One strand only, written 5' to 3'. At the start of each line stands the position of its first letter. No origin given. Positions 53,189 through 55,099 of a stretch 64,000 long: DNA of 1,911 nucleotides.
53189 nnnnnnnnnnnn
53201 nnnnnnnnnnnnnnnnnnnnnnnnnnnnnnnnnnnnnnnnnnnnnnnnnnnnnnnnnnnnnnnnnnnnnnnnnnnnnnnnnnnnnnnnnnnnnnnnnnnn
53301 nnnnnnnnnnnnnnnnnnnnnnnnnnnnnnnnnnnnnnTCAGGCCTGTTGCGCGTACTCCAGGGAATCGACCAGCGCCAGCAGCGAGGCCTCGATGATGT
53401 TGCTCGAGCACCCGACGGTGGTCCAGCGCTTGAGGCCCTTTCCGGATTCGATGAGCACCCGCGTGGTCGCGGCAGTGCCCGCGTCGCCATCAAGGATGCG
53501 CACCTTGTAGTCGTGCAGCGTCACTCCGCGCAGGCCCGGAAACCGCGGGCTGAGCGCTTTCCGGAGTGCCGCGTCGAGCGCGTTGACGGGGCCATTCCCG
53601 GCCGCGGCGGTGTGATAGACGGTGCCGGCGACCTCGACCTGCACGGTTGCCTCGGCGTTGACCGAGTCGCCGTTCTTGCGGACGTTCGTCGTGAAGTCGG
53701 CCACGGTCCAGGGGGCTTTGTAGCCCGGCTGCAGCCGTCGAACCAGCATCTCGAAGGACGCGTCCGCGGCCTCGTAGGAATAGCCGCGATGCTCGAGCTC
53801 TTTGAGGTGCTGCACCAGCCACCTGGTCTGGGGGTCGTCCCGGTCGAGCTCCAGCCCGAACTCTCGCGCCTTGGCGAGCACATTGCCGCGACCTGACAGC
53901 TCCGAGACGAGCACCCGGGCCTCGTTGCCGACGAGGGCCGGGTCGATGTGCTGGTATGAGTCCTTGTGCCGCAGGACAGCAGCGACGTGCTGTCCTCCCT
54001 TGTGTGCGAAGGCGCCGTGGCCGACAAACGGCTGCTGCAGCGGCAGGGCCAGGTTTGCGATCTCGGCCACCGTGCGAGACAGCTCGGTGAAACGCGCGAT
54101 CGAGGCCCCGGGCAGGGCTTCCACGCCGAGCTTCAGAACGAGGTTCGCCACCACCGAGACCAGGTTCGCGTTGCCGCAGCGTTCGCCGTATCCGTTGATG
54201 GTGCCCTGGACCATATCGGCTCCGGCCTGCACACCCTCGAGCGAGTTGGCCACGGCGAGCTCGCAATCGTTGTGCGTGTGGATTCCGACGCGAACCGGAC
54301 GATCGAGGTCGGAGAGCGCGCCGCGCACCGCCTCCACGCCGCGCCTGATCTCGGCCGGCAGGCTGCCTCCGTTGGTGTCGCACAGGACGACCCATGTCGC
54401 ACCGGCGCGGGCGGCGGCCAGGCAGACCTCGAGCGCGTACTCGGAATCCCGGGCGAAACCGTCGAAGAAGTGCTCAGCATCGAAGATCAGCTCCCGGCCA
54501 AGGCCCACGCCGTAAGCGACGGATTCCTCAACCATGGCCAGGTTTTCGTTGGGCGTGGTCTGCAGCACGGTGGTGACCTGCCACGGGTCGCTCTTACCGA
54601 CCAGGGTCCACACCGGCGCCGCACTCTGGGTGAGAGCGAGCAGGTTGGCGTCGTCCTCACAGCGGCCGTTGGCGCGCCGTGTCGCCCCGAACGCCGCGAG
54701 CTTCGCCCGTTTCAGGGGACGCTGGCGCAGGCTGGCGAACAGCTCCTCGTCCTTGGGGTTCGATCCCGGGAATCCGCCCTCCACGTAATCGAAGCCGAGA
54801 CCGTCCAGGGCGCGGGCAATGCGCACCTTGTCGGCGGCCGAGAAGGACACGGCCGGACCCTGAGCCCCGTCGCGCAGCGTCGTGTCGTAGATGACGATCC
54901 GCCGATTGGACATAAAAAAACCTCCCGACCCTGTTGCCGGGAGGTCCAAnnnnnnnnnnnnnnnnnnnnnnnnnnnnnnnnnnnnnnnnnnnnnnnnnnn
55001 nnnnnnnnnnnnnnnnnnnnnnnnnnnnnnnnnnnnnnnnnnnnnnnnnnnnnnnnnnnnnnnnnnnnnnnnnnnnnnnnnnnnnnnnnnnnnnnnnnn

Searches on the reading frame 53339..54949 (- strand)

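Call 64: search_protein_families(library=pfam, proteins=[window:53339-54949:-], max_evalue=0.01)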
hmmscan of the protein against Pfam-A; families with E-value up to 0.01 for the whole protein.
window:53339-54949:- (536 aa): 3 families
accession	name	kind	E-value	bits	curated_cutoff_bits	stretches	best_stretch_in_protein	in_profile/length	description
PF00682.25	HMGL-like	-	8.7e-42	143.8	29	1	18-292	2-258/260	HMGL-like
PF08502.15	LeuA_dimer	-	4.5e-25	88.5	24.9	1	394-532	2-129/131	LeuA allosteric (dimerisation) domain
PF22617.1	HCS_D2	-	3e-12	47.2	27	1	309-387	2-79/82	Homocitrate synthase post-HMGL domain-like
